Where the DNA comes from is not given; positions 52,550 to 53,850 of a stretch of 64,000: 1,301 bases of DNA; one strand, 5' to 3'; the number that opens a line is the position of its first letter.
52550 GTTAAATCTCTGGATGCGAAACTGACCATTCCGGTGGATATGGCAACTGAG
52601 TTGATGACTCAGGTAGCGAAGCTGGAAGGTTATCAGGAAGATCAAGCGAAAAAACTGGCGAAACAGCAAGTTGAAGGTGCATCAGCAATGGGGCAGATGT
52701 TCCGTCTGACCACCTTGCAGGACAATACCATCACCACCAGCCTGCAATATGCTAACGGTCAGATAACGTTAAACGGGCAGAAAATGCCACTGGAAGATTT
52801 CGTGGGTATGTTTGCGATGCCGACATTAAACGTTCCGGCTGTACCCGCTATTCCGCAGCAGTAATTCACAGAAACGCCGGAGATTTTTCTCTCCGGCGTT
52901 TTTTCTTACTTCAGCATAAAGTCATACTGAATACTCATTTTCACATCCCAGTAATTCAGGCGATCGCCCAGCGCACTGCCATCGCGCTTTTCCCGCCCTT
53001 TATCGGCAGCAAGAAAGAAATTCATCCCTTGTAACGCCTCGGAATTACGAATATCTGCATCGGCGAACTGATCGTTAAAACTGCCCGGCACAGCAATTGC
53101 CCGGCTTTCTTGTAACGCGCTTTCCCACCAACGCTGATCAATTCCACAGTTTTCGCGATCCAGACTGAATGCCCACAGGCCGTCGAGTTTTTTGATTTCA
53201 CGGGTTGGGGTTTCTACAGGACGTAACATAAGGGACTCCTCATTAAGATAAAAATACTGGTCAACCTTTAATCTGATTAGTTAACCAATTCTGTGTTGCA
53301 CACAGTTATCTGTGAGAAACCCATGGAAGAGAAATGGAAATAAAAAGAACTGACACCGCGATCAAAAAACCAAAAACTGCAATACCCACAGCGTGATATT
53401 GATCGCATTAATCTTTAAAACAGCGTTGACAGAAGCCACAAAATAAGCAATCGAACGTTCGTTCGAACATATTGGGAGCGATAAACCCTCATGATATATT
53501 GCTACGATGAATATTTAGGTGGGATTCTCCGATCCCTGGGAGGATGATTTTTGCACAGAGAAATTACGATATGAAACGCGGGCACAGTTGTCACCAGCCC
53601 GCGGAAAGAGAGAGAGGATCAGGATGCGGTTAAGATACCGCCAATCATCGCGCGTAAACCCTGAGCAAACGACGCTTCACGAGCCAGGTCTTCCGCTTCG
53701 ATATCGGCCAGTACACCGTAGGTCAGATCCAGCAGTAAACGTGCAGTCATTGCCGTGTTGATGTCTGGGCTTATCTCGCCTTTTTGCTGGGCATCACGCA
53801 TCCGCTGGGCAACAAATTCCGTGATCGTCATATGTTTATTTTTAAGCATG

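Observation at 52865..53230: Glucuronide operon largely absent: 62-codon uidA stub fused to a short unrelated tail next to ydgA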

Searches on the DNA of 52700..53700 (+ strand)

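Call 3: search_dna_similar(query=window:52700-53700:+, collection=ecoli_genomes, mode=near, max_rows=30)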
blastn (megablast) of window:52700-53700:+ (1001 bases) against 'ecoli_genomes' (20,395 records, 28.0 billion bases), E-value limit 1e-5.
Records with a match: 5424; places in all: 10763; records where one place covers at least 80% of the query: 85.
Genomes with a match: 5424 of 5426; with a place that covers at least 80% of the query: 85. Places per genome that has any: lowest 1, median 2, highest 3. On chromosomes: 10761 places; on plasmids: 2.
Best place of each record, by identity: >=99% 332; 95-99% 3070; 90-95% 2022.
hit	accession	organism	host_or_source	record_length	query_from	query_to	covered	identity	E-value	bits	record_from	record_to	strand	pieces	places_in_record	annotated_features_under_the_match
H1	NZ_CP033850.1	Escherichia coli strain FDAARGOS_497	Homo sapiens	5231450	1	1001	100%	98.6%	0e+0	1784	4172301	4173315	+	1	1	sugar-binding domain-containing protein | ydgA: YdgA family protein | hypothetical protein | uidR: DNA-binding transcriptional regulator UidR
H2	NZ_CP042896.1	Escherichia coli strain CFSAN061771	missing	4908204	1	1001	100%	98.6%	0e+0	1784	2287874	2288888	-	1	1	sugar-binding domain-containing protein | ydgA: YdgA family protein | hypothetical protein | uidR: DNA-binding transcriptional regulator UidR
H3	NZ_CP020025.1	Escherichia coli strain WB61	Rupornis magnirostris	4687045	1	1001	100%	98.6%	0e+0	1784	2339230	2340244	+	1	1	sugar-binding domain-containing protein | ydgA: YdgA family protein | hypothetical protein | uidR: DNA-binding transcriptional regulator UidR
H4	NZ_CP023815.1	Escherichia coli strain IMT16316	wild bird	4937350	1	1001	100%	98.6%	0e+0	1784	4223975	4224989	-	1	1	sugar-binding domain-containing protein | ydgA: YdgA family protein | hypothetical protein | uidR: DNA-binding transcriptional regulator UidR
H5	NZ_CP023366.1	Escherichia coli strain 1428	canine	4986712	1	1001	100%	98.6%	0e+0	1784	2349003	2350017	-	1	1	sugar-binding domain-containing protein | ydgA: YdgA family protein | hypothetical protein | uidR: DNA-binding transcriptional regulator UidR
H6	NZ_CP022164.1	Escherichia coli strain M160133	Homo sapiens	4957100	1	1001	100%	98.6%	0e+0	1784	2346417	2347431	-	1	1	sugar-binding domain-containing protein | ydgA: YdgA family protein | hypothetical protein | uidR: DNA-binding transcriptional regulator UidR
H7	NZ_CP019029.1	Escherichia coli strain Ecol_881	Homo sapiens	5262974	1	1001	100%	98.6%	0e+0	1784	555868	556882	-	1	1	sugar-binding domain-containing protein | ydgA: YdgA family protein | hypothetical protein | uidR: DNA-binding transcriptional regulator UidR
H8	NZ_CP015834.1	Escherichia coli strain MS6198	Homo sapiens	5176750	1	1001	100%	98.6%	0e+0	1784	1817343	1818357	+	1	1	sugar-binding domain-containing protein | ydgA: YdgA family protein | hypothetical protein | uidR: DNA-binding transcriptional regulator UidR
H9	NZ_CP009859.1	Escherichia coli strain ECONIH1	rectal swab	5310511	1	1001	100%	98.6%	0e+0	1784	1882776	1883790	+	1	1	sugar-binding domain-containing protein | ydgA: YdgA family protein | hypothetical protein | uidR: DNA-binding transcriptional regulator UidR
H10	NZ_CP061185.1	Escherichia coli strain LD67-1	feces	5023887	1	1001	100%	98.6%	0e+0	1784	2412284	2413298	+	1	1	sugar-binding domain-containing protein | ydgA: YdgA family protein | hypothetical protein | uidR: DNA-binding transcriptional regulator UidR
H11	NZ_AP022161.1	Escherichia coli strain WP5-S18-ESBL-08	-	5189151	1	1001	100%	98.6%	0e+0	1784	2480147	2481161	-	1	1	sugar-binding domain-containing protein | ydgA: YdgA family protein | hypothetical protein | uidR: DNA-binding transcriptional regulator UidR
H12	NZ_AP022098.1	Escherichia coli strain WP4-S18-ESBL-09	-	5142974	1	1001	100%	98.6%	0e+0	1784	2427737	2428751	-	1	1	sugar-binding domain-containing protein | ydgA: YdgA family protein | hypothetical protein | uidR: DNA-binding transcriptional regulator UidR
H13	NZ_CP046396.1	Escherichia coli strain ampC_0069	Homo sapiens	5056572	1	1001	100%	98.6%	0e+0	1784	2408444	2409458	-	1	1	sugar-binding domain-containing protein | ydgA: YdgA family protein | hypothetical protein | uidR: DNA-binding transcriptional regulator UidR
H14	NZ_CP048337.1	Escherichia coli strain 142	environment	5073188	1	1001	100%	98.6%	0e+0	1784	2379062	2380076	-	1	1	sugar-binding domain-containing protein | ydgA: YdgA family protein | hypothetical protein | uidR: DNA-binding transcriptional regulator UidR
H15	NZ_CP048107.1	Escherichia coli strain 201609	Homo sapiens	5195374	1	1001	100%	98.6%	0e+0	1784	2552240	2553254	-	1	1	sugar-binding domain-containing protein | ydgA: YdgA family protein | hypothetical protein | uidR: DNA-binding transcriptional regulator UidR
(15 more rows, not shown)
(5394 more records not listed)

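Call 4: get_annotated_region(hit=H1, flank=3000)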
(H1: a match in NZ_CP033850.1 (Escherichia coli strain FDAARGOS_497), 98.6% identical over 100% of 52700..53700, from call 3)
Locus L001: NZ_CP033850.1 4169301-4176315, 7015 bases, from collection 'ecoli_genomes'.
description: Escherichia coli strain FDAARGOS_497 chromosome, complete genome
organism: Escherichia coli strain FDAARGOS_497 (NCBI taxid 562)
replicon: chromosome; assembly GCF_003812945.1
host: Homo sapiens; source: UCC isolate; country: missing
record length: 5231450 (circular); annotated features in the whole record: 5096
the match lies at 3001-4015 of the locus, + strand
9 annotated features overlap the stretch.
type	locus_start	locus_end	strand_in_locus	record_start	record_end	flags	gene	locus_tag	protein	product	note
CDS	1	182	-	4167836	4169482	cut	fumB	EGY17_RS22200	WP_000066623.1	class I fumarate hydratase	-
CDS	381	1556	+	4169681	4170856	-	manA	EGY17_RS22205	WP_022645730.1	mannose-6-phosphate isomerase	-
CDS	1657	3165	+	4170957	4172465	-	ydgA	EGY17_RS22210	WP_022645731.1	YdgA family protein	-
CDS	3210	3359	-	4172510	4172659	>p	-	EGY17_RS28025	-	hypothetical protein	incomplete; partial in the middle of a contig; missing N-terminus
CDS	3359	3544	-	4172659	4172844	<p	-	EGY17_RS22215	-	sugar-binding domain-containing protein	incomplete; partial in the middle of a contig; missing C-terminus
CDS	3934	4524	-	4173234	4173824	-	uidR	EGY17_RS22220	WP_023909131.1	DNA-binding transcriptional regulator UidR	-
CDS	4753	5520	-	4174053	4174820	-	hdhA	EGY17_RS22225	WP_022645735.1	7-alpha-hydroxysteroid dehydrogenase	-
CDS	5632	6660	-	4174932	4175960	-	malI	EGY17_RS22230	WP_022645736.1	mal regulon transcriptional regulator MalI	-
CDS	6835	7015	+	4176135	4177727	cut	malX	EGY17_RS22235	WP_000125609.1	PTS maltose transporter subunit IICB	-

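Call 22: search_dna_similar(query=window:53012-53066:+, collection=ecoli_genomes, mode=distant, max_rows=25, max_evalue=10)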
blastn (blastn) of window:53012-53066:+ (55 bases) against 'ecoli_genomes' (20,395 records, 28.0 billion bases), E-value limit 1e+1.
Records with a match: 5424; places in all: 10753; records where one place covers at least 80% of the query: 85.
Genomes with a match: 5424 of 5426; with a place that covers at least 80% of the query: 85. Places per genome that has any: lowest 1, median 2, highest 2. On chromosomes: 10751 places; on plasmids: 2.
Best place of each record, by identity: >=99% 5336; 95-99% 4; 80-90% 84.
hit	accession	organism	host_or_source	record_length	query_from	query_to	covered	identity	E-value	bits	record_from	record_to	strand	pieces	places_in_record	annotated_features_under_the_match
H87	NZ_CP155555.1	Escherichia coli strain LZHX12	a children's rocking car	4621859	1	55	89%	100.0%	7e-3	91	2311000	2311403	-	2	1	glucuronide uptake porin UidC | sugar-binding domain-containing protein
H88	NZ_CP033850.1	Escherichia coli strain FDAARGOS_497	Homo sapiens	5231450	1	55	100%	80.3%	1e-7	63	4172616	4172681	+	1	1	hypothetical protein | sugar-binding domain-containing protein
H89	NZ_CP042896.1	Escherichia coli strain CFSAN061771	missing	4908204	1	55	100%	80.3%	1e-7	63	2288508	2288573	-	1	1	hypothetical protein | sugar-binding domain-containing protein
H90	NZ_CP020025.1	Escherichia coli strain WB61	Rupornis magnirostris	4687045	1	55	100%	80.3%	1e-7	63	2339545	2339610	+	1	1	hypothetical protein | sugar-binding domain-containing protein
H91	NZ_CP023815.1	Escherichia coli strain IMT16316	wild bird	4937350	1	55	100%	80.3%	1e-7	63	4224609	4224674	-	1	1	hypothetical protein | sugar-binding domain-containing protein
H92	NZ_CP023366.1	Escherichia coli strain 1428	canine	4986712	1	55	100%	80.3%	1e-7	63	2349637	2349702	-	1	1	hypothetical protein | sugar-binding domain-containing protein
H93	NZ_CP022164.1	Escherichia coli strain M160133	Homo sapiens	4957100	1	55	100%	80.3%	1e-7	63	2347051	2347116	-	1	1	hypothetical protein | sugar-binding domain-containing protein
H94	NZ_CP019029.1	Escherichia coli strain Ecol_881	Homo sapiens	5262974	1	55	100%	80.3%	1e-7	63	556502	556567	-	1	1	hypothetical protein | sugar-binding domain-containing protein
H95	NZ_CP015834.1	Escherichia coli strain MS6198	Homo sapiens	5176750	1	55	100%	80.3%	1e-7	63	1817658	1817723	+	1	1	hypothetical protein | sugar-binding domain-containing protein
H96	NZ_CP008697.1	Escherichia coli strain ST648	Homo sapiens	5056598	1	55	100%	80.3%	1e-7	63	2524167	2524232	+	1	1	hypothetical protein | sugar-binding domain-containing protein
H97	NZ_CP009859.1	Escherichia coli strain ECONIH1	rectal swab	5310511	1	55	100%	80.3%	1e-7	63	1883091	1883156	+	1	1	hypothetical protein | sugar-binding domain-containing protein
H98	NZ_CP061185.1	Escherichia coli strain LD67-1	feces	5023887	1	55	100%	80.3%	1e-7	63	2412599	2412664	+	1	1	hypothetical protein | sugar-binding domain-containing protein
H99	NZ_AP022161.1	Escherichia coli strain WP5-S18-ESBL-08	-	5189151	1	55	100%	80.3%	1e-7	63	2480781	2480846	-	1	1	hypothetical protein | sugar-binding domain-containing protein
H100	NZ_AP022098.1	Escherichia coli strain WP4-S18-ESBL-09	-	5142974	1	55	100%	80.3%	1e-7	63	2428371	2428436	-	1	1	hypothetical protein | sugar-binding domain-containing protein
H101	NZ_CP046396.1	Escherichia coli strain ampC_0069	Homo sapiens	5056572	1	55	100%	80.3%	1e-7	63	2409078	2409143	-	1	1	hypothetical protein | sugar-binding domain-containing protein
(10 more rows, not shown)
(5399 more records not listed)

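Call 45: search_dna_similar(query=window:52760-53036:+, collection=ecoli_genomes, mode=near, max_rows=40, rows=spread)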
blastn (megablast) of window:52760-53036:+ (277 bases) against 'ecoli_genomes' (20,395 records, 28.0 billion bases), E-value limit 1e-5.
Records with a match: 5422; places in all: 5431; records where one place covers at least 80% of the query: 3667.
Genomes with a match: 5422 of 5426; with a place that covers at least 80% of the query: 3667. Places per genome that has any: lowest 1, median 1, highest 2. On chromosomes: 5430 places; on plasmids: 1.
Best place of each record, by identity: 95-99% 5381; 90-95% 41.
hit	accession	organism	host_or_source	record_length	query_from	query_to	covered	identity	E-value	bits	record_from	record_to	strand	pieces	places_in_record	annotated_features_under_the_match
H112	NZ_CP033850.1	Escherichia coli strain FDAARGOS_497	Homo sapiens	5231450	1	277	100%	98.9%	9e-138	497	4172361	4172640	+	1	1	hypothetical protein | ydgA: YdgA family protein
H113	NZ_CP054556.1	Escherichia coli strain LWY24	chicken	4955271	1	277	100%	98.6%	4e-136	492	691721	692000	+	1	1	uidC: glucuronide uptake porin UidC | ydgA: YdgA family protein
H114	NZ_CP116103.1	Escherichia coli strain DETEC-P836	ICU patient rectal swab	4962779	1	277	100%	98.6%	4e-136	492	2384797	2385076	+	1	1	uidC: glucuronide uptake porin UidC | ydgA: YdgA family protein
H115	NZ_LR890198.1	Escherichia coli strain MINF_1D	Homo sapiens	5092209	1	277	100%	98.6%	4e-136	492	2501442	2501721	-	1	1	uidC: glucuronide uptake porin UidC | ydgA: YdgA family protein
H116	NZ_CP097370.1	Escherichia coli strain AGR5151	water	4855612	1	277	100%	98.2%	2e-134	486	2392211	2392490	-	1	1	uidC: glucuronide uptake porin UidC | ydgA: YdgA family protein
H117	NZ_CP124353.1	Escherichia coli strain AVS0226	environmental-WWTP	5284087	1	277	100%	98.2%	2e-134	486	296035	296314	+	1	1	uidC: glucuronide uptake porin UidC | ydgA: YdgA family protein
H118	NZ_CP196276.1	Escherichia coli strain AH21C062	Homo sapiens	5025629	1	277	100%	98.2%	2e-134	486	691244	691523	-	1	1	uidC: glucuronide uptake porin UidC | ydgA: YdgA family protein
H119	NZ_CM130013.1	Escherichia coli strain SURV0398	Homo sapiens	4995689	1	277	100%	98.2%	2e-134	486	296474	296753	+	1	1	uidC: glucuronide uptake porin UidC | ydgA: YdgA family protein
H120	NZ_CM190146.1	Escherichia coli strain 21368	Homo sapiens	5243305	1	277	100%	98.2%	2e-134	486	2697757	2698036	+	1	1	uidC: glucuronide uptake porin UidC | ydgA: YdgA family protein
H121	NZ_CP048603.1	Escherichia coli strain ChlosBP-23-1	Chlorocebus sabaeus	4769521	1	277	100%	96.1%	6e-125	455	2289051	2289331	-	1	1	uidC: glucuronide uptake porin UidC | ydgA: YdgA family protein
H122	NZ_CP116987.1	Escherichia coli strain MLI107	Homo sapiens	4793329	1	277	100%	96.1%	2e-124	453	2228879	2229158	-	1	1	uidC: glucuronide uptake porin UidC | ydgA: YdgA family protein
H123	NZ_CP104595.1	Escherichia coli strain EC9952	Homo sapiens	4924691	1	277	100%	96.1%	2e-124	453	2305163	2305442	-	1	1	uidC: glucuronide uptake porin UidC | ydgA: YdgA family protein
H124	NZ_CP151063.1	Escherichia coli strain 20KM2762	Cat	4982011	1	277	100%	96.1%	2e-124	453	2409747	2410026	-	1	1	uidC: glucuronide uptake porin UidC | ydgA: YdgA family protein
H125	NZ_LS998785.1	Escherichia coli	-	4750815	1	277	100%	96.1%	2e-124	453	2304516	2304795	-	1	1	uidC: glucuronide uptake porin UidC | ydgA: YdgA family protein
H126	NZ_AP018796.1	Escherichia coli strain E2855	Bos taurus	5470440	1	277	100%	95.7%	9e-123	448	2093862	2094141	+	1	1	uidC: glucuronide uptake porin UidC | ydgA: YdgA family protein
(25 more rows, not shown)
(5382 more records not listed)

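Call 58: get_annotated_region(hit=H87, flank=2500)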
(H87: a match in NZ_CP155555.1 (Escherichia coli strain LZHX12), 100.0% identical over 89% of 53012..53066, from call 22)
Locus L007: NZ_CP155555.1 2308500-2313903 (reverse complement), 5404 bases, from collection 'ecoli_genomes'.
description: Escherichia coli strain LZHX12 chromosome, complete genome
organism: Escherichia coli strain LZHX12 (NCBI taxid 562)
replicon: chromosome; assembly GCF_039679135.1
host: -; source: a children's rocking car; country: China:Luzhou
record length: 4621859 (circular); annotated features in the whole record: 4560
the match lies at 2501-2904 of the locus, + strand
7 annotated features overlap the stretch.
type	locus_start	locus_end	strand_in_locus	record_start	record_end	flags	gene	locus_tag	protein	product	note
CDS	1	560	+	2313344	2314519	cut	manA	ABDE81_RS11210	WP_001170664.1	mannose-6-phosphate isomerase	-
CDS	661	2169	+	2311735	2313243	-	ydgA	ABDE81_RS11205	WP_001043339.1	YdgA family protein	-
CDS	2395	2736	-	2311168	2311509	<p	-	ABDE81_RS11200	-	glucuronide uptake porin UidC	incomplete; partial in the middle of a contig; missing N-terminus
CDS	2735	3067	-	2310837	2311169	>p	-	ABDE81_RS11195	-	sugar-binding domain-containing protein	incomplete; partial in the middle of a contig; missing C-terminus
CDS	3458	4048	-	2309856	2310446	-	uidR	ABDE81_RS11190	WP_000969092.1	DNA-binding transcriptional regulator UidR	-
CDS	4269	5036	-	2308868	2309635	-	hdhA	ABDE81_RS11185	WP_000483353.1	7-alpha-hydroxysteroid dehydrogenase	-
CDS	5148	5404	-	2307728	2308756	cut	malI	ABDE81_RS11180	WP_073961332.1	mal regulon transcriptional regulator MalI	-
